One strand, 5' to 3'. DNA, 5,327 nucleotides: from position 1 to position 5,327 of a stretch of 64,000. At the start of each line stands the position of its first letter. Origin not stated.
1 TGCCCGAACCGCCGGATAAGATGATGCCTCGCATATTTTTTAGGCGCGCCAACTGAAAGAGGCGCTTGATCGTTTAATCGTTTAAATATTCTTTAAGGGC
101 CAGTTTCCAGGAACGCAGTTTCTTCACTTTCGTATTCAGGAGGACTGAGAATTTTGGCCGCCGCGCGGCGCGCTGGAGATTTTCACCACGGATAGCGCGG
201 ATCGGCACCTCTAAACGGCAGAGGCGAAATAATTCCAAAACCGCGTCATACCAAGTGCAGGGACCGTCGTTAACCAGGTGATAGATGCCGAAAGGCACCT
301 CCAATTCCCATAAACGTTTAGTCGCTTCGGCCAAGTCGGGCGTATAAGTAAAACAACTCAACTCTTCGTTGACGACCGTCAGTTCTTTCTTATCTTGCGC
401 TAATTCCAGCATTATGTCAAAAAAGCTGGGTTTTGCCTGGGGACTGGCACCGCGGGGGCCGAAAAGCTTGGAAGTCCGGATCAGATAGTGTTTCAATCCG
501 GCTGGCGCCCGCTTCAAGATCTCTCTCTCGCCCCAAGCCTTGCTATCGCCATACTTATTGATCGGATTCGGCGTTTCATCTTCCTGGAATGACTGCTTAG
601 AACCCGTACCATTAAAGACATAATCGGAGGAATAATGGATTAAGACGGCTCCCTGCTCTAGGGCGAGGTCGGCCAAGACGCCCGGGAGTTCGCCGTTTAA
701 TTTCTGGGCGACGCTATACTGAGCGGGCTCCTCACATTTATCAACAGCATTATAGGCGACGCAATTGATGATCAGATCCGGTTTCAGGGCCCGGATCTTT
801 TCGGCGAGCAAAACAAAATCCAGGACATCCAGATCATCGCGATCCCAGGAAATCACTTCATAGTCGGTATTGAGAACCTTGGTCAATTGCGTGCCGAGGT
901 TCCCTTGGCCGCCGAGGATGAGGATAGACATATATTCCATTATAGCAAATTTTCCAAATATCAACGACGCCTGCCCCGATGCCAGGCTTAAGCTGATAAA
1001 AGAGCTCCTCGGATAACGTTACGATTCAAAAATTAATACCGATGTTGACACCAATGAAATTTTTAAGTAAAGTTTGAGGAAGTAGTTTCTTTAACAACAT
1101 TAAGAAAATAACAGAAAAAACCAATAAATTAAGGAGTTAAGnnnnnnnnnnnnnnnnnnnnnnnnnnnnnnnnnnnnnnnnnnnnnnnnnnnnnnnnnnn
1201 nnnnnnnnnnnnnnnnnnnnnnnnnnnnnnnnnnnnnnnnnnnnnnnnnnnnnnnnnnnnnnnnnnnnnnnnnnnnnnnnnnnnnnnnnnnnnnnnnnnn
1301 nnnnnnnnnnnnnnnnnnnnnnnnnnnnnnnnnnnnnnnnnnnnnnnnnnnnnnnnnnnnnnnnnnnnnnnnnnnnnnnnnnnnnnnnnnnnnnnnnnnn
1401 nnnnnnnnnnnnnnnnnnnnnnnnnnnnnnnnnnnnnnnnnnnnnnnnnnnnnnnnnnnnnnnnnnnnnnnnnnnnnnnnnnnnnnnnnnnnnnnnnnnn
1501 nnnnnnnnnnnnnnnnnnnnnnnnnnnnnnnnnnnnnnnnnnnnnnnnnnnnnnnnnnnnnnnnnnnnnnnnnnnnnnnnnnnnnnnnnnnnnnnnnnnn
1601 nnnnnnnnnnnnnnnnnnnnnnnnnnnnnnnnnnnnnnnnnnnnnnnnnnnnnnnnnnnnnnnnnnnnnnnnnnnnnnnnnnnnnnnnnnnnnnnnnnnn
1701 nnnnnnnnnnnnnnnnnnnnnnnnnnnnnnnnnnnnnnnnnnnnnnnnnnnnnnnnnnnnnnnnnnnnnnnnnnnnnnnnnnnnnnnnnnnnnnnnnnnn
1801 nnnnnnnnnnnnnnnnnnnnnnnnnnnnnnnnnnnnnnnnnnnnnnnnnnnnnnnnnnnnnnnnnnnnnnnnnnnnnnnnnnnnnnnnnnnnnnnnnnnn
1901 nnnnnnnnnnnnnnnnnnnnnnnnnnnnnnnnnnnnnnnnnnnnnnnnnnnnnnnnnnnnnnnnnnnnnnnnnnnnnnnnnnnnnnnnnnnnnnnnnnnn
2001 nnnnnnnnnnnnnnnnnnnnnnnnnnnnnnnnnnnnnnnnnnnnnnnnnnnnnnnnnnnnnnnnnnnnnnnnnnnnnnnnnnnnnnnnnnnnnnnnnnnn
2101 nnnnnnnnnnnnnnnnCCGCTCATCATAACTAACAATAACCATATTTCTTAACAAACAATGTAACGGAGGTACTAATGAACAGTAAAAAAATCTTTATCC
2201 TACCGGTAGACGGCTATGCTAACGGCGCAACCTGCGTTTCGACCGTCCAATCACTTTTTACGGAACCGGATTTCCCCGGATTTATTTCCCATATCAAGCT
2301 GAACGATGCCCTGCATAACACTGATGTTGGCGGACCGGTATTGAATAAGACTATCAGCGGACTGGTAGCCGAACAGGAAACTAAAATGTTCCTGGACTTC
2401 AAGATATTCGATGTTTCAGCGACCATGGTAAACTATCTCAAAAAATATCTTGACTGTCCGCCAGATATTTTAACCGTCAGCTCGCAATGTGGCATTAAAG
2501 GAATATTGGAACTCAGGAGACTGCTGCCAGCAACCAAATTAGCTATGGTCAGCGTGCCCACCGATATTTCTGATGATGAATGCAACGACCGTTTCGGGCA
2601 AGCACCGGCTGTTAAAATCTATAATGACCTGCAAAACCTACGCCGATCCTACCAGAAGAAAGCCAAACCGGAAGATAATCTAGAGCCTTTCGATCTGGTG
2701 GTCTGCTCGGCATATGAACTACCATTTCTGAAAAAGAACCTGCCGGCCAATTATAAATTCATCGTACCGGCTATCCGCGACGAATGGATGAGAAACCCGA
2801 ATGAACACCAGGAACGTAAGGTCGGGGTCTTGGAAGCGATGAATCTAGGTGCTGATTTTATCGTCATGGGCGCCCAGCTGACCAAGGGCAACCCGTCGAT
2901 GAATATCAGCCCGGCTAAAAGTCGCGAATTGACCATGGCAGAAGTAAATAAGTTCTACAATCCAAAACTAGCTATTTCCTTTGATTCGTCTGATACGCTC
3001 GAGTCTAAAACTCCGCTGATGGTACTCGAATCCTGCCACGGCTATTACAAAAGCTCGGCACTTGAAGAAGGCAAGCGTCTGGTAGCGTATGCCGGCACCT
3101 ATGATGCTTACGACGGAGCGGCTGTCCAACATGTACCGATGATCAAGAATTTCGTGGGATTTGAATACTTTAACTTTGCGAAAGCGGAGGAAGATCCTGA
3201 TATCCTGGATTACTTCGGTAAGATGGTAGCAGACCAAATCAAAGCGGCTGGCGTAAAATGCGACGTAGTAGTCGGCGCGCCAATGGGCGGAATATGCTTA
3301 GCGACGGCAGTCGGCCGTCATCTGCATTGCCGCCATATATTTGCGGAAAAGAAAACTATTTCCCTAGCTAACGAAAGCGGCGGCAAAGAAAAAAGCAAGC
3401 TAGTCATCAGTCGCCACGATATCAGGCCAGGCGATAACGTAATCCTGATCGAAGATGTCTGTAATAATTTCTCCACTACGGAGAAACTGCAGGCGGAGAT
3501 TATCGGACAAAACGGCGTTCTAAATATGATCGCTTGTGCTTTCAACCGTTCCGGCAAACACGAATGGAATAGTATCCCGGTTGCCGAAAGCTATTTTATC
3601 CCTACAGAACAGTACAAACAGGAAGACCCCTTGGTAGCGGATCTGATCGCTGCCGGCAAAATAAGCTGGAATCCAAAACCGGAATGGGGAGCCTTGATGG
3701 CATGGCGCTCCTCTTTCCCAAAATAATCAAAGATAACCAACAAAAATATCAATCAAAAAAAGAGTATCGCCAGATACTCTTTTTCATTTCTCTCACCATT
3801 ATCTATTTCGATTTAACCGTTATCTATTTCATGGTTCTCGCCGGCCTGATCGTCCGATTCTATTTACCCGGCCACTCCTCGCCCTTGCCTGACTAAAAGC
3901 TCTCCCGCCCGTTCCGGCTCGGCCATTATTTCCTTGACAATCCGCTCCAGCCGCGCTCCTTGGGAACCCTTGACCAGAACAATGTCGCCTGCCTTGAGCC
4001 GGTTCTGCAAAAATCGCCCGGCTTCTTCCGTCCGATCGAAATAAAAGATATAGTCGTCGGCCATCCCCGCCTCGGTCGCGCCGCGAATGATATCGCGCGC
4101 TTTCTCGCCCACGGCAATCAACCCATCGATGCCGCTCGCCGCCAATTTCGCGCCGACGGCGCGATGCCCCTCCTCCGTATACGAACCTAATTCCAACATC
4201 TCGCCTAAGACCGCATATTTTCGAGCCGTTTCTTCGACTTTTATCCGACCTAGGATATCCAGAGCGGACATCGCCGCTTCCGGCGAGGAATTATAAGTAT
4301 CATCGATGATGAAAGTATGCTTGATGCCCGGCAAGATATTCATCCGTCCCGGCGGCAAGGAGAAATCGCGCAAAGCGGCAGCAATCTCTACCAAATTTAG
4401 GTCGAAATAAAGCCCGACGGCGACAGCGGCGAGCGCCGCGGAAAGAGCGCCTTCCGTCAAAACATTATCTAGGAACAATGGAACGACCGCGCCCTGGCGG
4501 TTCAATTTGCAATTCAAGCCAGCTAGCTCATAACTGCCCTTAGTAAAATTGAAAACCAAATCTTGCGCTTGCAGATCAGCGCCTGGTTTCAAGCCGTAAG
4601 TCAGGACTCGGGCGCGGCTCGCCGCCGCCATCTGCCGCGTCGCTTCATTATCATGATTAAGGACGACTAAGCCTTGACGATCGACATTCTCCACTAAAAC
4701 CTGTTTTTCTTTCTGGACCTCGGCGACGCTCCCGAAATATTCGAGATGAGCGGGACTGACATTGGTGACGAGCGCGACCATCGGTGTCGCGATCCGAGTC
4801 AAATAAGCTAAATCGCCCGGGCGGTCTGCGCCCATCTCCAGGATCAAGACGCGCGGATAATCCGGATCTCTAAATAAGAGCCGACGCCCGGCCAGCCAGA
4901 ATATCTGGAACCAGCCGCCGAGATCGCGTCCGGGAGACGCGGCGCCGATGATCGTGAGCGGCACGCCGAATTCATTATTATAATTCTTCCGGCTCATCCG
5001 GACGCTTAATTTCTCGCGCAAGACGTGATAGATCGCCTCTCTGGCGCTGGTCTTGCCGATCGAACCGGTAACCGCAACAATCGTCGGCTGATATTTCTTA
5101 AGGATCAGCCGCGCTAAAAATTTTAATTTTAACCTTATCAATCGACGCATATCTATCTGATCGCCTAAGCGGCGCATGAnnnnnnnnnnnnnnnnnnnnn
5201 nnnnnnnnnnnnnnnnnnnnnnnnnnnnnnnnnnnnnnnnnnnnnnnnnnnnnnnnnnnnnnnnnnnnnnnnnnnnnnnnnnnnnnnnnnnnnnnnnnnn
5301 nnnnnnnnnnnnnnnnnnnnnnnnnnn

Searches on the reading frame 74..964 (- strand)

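Call 43: search_protein_families(library=pfam, proteins=[window:74-964:-], max_evalue=0.001)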
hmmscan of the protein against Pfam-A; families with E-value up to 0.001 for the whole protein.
window:74-964:- (296 aa): 3 families
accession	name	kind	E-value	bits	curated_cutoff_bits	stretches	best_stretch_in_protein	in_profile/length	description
PF04321.23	RmlD_sub_bind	-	2.2e-66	224.3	27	1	12-295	1-283/287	RmlD substrate binding domain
PF01370.27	Epimerase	-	1.6e-20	74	20.9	1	14-219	1-225/240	NAD dependent epimerase/dehydratase family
PF16363.11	GDP_Man_Dehyd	-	1.6e-06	28.3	27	1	45-218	59-236/332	GDP-mannose 4,6 dehydratase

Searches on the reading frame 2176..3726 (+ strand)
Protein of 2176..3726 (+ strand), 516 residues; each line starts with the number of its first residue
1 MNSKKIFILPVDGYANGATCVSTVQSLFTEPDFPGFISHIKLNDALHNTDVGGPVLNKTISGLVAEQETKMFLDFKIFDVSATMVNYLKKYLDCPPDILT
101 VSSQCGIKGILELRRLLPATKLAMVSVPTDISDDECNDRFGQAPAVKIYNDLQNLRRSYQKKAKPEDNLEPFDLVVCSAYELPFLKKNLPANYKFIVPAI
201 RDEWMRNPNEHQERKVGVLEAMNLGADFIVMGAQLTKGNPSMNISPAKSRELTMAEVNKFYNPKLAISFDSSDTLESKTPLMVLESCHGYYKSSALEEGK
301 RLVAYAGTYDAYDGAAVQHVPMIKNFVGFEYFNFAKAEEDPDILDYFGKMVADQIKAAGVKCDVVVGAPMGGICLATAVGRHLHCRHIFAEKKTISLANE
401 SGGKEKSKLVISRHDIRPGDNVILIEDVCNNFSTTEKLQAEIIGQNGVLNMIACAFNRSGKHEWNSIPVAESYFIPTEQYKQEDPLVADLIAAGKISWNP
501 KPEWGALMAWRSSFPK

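Call 43: search_protein_families(library=pfam, proteins=[window:2176-3726:+], max_evalue=0.001)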
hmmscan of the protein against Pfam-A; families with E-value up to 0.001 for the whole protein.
window:2176-3726:+ (516 aa): 2 families
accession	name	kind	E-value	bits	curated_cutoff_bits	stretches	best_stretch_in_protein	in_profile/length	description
PF00215.30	OMPdecase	-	4.7e-07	30.4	27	1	63-237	46-210/221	Orotidine 5'-phosphate decarboxylase / HUMPS family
PF00156.33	Pribosyltran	-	0.00082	19.2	26.3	0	346-430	14-98/158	Phosphoribosyl transferase domain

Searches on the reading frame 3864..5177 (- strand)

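Call 43: search_protein_families(library=pfam, proteins=[window:3864-5177:-], max_evalue=0.001)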
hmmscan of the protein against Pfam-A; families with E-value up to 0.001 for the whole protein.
window:3864-5177:- (437 aa): 2 families
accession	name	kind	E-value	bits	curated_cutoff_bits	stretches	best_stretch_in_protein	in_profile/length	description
PF08245.18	Mur_ligase_M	-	4.3e-27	95.8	24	2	108-219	57-171/200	Mur ligase middle domain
PF02875.26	Mur_ligase_C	-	3.8e-18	67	28.4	1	277-405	1-126/127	Mur ligase, glutamate ligase domain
